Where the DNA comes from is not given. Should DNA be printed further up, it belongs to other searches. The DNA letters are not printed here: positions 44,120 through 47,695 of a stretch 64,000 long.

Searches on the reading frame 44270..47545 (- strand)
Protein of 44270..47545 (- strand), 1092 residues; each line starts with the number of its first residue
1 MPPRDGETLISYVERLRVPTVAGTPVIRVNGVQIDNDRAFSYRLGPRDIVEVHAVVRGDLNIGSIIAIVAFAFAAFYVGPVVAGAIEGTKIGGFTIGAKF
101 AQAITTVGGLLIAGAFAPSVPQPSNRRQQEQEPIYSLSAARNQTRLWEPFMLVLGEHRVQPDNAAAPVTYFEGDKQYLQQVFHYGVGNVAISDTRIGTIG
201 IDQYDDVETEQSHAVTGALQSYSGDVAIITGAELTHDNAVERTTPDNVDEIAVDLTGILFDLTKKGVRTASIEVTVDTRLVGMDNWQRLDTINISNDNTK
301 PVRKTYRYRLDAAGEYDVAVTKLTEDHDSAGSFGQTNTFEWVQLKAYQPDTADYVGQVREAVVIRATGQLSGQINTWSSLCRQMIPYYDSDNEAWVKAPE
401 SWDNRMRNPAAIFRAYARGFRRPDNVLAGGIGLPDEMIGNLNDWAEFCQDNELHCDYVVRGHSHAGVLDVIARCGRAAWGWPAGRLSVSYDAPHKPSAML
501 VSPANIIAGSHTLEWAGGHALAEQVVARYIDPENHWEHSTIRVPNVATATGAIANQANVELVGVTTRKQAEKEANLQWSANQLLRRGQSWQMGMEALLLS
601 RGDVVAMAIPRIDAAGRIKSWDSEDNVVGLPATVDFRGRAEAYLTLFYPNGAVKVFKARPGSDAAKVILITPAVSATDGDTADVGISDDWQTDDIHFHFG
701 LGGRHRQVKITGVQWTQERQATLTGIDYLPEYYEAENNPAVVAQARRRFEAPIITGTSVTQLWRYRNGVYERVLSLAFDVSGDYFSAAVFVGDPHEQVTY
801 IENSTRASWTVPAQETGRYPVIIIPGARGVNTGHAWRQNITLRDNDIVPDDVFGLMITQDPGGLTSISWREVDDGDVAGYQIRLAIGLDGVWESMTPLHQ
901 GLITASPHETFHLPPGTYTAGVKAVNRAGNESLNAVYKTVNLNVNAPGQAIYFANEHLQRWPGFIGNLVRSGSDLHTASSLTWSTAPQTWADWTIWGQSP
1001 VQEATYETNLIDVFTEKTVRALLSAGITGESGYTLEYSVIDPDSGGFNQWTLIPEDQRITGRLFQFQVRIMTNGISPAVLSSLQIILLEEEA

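Call 102: search_protein_families(library=pfam, proteins=[window:44270-47545:-], max_evalue=0.00001)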
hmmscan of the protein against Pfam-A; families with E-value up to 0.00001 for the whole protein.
window:44270-47545:- (1092 aa): 2 families
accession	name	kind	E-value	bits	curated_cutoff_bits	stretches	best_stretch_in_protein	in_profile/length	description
PF24801.1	FNIII-A_GpJ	-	2.4e-14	54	27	1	230-341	7-117/126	Tip attachment protein J,FNIII-A domain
PF13550.12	Phage-tail_3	-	1.1e-12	48.6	23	1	467-621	9-162/164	Putative phage tail protein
